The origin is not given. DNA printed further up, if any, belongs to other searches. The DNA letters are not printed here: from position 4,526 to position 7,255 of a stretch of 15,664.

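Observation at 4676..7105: MtrC/OmcA-like split-barrel decaheme architecture in a Pcc-type context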

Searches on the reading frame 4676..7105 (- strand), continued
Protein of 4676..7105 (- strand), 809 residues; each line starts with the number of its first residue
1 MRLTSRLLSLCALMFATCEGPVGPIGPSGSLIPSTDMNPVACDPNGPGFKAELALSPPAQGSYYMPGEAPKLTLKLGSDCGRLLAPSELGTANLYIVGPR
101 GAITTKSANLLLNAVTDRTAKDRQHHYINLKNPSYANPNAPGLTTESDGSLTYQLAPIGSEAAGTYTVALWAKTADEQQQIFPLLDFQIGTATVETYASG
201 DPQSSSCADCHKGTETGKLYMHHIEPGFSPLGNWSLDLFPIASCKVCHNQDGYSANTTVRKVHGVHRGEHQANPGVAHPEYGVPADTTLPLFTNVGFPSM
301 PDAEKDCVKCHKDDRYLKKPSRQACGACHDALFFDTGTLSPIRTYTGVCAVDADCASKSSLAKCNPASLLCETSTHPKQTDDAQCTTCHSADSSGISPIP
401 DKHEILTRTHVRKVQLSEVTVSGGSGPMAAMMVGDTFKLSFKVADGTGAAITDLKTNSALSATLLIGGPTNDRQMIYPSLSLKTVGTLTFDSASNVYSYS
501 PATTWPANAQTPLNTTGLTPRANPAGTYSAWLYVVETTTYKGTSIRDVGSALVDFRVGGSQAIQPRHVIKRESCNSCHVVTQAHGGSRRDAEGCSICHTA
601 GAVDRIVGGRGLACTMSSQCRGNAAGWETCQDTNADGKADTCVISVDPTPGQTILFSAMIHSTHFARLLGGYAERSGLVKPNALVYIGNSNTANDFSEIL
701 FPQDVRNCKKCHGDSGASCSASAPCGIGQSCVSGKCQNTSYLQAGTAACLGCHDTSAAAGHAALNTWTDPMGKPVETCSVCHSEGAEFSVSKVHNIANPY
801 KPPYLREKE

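Call 21: predict_structure(alignment_id=A1)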
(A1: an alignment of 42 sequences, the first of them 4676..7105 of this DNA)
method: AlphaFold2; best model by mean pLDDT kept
length: 809 residues; sequences in the alignment: 42
mean_pLDDT: 82.4   pTM: 0.76
mean pLDDT of the five models: 82.4, 81.7, 74.2, 70.4, 65.6
residues with pLDDT >= 90: 364; 70-90: 307; 50-70: 86; < 50: 52
segments of 3 or more residues with pLDDT < 50: 1-41, 253-258, 805-809
pLDDT, mean of each block of 10 residues (from residue 1): 40 35 29 31 66 95 95 92 90 93 81 89 90 93 92 96 94 89 94 86 77 79 63 82 80 51 70 61 62 65 75 80 69 62 79 85 89 79 82 83 87 95 96 97 97 96 95 91 96 97 95 87 94 94 89 95 91 82 79 91 93 94 93 94 95 91 86 84 89 84 77 91 91 94 87 86 74 71 86 75 51
secondary structure, 60 per line:
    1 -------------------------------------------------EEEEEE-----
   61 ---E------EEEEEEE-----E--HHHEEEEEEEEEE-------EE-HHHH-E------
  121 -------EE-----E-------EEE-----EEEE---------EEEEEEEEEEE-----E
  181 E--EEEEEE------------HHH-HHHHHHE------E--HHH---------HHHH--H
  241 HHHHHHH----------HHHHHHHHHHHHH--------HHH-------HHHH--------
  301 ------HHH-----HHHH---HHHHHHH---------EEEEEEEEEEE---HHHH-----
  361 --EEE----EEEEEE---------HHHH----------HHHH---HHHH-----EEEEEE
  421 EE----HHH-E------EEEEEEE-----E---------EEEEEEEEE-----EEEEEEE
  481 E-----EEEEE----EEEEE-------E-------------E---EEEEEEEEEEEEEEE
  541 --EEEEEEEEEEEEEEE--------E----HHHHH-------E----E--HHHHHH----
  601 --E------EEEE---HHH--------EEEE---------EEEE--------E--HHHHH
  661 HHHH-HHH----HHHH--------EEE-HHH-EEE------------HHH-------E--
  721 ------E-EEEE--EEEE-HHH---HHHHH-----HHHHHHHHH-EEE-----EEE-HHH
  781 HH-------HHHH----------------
elements in order (helices of 4 or more, strands of 3 or more residues): E50-55 E71-77 E89-98 H109-112 E143-145 E151-154 E164-174 E184-189 H206-211 H234-237 H240-247 H258-270 H289-292 H315-318 H322-328 E338-348 H352-355 E363-365 E370-375 H385-388 H399-402 H406-409 E415-422 E438-444 E460-468 E474-481 E487-491 E496-500 E526-540 E543-557 H571-575 H591-596 E610-613 E628-631 E641-644 H656-664 H673-676 E685-687 E693-695 E729-732 E735-738 H746-750 H756-764 E766-768 E774-776 H778-782 H790-793

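Call 25: fold_search(model_id=the predicted structure, library=pdb)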
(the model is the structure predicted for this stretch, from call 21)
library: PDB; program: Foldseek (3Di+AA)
matches with E <= 10: 1787; with E <= 0.001: 70
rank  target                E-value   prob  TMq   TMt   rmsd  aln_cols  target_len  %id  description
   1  6qyc_C                4.8e-18  1.00  0.43  0.55  12.3       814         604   14  Crystal structure of MtrC from Shewanella baltica OS185 (released 2020-04-22)
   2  6qyc_A                5.4e-17  1.00  0.41  0.53  12.9       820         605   14  Crystal structure of MtrC from Shewanella baltica OS185 (released 2020-04-22)
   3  6qyc_B                7.0e-17  1.00  0.42  0.53  12.8       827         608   14  Crystal structure of MtrC from Shewanella baltica OS185 (released 2020-04-22)
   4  4lmh_B                1.8e-16  1.00  0.46  0.52  10.8       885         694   14  Crystal structure of the outer membrane decaheme cytochrome OmcA (released 2014-04-16)
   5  4lmh_A                2.4e-16  1.00  0.46  0.52  10.9       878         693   14  Crystal structure of the outer membrane decaheme cytochrome OmcA (released 2014-04-16)
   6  4lmh_C                2.9e-16  1.00  0.47  0.53  10.6       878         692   14  Crystal structure of the outer membrane decaheme cytochrome OmcA (released 2014-04-16)
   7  4lm8                  6.0e-16  1.00  0.40  0.50  13.2       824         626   14  Crystal structure of the outer membrane decaheme cytochrome MtrC (released 2015-02-11)
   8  8qbq                  1.2e-15  1.00  0.37  0.46   8.1       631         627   15  Crystal structure of the outer membrane decaheme cytochrome MtrC (A430Boc-Lys) (released 2024-09-04)
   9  7qth                  1.2e-15  1.00  0.41  0.51  12.3       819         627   14  Crystal structure of the Shewanella oneidensis MR1 MtrC mutant C453A (released 2023-01-18)
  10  8qc9                  1.4e-15  1.00  0.42  0.52  12.8       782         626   14  Crystal structure of the outer membrane decaheme cytochrome MtrC (A293Boc-Lys) (released 2024-09-04)
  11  8qbz                  1.7e-15  1.00  0.40  0.49  12.7       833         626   12  Crystal structure of the outer membrane decaheme cytochrome MtrC (E344Boc-Lys) (released 2024-09-04)
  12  7o7g                  3.5e-15  1.00  0.43  0.54  12.6       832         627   12  Crystal structure of the Shewanella oneidensis MR1 MtrC mutant H561M (released 2021-10-06)
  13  4lmh_D                5.4e-15  1.00  0.46  0.52  10.6       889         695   13  Crystal structure of the outer membrane decaheme cytochrome OmcA (released 2014-04-16)
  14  7tvz_E                5.4e-05  0.77  0.12  0.14  21.0       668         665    8  Cryo-EM structure of human band 3-protein 4.2 complex in diagonal conformation (released 2022-06-08)
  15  9bc2_A                6.0e-05  0.66  0.10  0.12  23.1       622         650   10  Transglutaminase 2 - Open State (released 2024-07-03)
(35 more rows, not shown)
